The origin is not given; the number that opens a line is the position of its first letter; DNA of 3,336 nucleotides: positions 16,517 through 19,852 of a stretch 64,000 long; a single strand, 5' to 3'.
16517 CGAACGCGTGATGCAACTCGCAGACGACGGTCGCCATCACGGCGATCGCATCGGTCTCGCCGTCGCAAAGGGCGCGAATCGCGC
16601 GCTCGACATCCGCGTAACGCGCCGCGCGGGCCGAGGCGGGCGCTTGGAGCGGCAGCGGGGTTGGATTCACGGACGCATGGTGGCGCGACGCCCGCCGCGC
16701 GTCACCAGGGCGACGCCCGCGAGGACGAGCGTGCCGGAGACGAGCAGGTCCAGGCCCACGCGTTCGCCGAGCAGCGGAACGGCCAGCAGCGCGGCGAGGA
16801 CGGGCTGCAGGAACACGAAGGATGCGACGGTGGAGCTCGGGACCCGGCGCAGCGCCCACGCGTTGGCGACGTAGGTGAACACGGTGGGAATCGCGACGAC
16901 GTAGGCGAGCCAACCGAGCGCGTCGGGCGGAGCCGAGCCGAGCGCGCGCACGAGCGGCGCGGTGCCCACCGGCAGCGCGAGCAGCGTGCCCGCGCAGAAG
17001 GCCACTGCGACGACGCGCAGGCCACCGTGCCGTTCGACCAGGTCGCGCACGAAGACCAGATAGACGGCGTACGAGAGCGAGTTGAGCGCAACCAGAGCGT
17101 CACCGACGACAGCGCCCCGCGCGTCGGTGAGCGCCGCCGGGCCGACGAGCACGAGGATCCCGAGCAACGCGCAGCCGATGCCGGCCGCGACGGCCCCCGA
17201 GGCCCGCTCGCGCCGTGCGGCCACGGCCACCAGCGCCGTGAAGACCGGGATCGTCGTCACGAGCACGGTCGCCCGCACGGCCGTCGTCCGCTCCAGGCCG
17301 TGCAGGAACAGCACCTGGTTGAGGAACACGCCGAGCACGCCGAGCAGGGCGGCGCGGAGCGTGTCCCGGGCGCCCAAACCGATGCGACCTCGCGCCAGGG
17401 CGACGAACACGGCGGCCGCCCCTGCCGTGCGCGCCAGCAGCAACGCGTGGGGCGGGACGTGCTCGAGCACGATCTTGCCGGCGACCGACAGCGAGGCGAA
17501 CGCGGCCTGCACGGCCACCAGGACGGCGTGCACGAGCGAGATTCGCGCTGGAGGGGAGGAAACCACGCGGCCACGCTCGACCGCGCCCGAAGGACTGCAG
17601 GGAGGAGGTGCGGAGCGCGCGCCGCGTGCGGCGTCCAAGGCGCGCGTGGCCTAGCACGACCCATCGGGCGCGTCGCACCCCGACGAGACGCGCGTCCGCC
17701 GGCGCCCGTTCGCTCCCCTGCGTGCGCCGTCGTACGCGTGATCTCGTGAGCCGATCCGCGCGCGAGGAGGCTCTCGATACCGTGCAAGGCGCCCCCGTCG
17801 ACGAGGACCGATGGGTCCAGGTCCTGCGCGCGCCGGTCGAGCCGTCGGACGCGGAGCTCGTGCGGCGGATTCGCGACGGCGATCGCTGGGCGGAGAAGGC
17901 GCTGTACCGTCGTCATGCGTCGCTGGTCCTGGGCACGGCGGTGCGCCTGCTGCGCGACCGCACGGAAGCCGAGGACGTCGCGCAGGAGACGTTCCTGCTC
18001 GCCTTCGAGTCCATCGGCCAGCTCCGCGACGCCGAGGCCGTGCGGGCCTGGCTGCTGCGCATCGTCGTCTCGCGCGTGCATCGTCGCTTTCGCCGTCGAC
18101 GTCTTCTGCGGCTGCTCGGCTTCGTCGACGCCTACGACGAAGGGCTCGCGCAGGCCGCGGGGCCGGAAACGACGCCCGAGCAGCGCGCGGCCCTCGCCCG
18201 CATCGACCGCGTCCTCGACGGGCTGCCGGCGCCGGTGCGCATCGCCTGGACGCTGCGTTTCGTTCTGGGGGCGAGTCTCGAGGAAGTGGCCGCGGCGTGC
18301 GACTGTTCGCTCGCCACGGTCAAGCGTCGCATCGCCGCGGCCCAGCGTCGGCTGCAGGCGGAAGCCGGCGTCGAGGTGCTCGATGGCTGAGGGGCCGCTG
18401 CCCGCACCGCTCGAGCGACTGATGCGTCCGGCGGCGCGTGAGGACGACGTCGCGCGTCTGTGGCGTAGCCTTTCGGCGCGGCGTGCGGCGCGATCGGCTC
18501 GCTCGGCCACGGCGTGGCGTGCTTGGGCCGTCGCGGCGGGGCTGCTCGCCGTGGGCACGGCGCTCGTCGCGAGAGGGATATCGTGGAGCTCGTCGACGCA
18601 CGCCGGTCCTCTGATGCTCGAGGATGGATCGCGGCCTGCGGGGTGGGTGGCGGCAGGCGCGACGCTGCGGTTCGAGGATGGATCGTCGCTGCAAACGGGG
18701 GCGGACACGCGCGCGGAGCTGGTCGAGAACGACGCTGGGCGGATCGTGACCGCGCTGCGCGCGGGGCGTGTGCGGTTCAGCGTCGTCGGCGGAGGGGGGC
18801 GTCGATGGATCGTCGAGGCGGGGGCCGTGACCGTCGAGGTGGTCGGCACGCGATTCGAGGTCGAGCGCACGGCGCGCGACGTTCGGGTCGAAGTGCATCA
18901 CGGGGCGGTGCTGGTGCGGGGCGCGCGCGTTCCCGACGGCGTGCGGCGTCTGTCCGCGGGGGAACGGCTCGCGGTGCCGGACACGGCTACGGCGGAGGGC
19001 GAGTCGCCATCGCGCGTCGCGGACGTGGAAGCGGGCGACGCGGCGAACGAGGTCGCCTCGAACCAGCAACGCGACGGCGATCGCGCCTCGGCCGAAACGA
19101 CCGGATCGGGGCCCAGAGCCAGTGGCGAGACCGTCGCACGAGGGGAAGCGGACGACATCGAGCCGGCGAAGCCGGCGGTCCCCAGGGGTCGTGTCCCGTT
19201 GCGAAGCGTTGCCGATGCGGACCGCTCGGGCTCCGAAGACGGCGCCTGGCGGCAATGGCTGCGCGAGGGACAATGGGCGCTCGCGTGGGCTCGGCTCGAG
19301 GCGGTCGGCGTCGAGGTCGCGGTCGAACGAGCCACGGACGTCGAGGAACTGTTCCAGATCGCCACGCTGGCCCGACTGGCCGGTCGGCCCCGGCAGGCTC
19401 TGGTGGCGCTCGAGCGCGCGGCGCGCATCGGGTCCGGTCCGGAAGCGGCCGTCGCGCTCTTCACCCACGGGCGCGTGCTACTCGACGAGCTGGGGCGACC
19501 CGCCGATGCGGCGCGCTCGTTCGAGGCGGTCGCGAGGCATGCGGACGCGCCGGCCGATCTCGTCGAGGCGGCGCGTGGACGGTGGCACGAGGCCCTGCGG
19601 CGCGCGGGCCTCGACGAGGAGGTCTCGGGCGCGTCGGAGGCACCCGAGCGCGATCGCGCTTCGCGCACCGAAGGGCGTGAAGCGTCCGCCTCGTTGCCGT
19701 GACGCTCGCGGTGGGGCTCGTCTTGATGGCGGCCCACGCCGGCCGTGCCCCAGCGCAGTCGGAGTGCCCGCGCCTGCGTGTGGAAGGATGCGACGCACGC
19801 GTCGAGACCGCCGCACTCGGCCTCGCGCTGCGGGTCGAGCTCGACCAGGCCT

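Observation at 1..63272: Twelve copies of a period-6 (NCS-GAG)n array fill almost every long intergenic gap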

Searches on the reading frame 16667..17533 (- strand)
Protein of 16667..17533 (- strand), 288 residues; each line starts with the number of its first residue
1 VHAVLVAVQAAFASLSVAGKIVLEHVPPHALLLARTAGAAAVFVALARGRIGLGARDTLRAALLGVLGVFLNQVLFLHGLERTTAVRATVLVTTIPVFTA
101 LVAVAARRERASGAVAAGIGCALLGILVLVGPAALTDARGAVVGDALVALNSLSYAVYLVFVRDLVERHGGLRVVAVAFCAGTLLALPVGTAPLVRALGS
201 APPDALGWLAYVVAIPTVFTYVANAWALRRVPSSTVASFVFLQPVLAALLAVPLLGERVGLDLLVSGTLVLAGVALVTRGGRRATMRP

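Call 64: search_protein_families(library=pfam, proteins=[window:16667-17533:-], max_evalue=0.00001)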
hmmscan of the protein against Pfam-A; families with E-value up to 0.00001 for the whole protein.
window:16667-17533:- (288 aa): 1 family
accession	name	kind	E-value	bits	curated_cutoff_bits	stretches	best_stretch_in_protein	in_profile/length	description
PF00892.27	EamA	-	1.2e-37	129.7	28.2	2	144-278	3-134/135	EamA-like transporter family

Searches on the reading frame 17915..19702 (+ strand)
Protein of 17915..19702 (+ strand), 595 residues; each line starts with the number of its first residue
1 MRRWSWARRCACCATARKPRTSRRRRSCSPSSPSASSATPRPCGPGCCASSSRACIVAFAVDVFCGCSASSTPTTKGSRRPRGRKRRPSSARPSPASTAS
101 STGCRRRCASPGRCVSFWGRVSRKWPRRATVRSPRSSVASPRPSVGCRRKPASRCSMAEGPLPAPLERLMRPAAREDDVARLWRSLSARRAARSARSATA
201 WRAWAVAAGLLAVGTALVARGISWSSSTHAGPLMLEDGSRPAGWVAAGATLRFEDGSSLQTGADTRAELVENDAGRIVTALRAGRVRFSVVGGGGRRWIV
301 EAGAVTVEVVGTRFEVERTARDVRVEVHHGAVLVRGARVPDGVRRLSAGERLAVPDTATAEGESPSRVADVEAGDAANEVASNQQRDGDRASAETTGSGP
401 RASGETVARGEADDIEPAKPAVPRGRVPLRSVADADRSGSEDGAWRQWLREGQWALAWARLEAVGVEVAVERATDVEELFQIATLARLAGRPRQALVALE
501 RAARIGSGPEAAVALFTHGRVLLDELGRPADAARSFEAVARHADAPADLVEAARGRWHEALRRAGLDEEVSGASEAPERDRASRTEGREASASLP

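Call 64: search_protein_families(library=pfam, proteins=[window:17915-19702:+], max_evalue=0.00001)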
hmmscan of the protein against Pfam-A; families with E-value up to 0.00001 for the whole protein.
window:17915-19702:+ (595 aa): 1 family
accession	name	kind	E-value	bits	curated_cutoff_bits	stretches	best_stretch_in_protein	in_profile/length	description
PF04773.18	FecR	-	1.7e-12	48.1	24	1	249-332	11-96/97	FecR protein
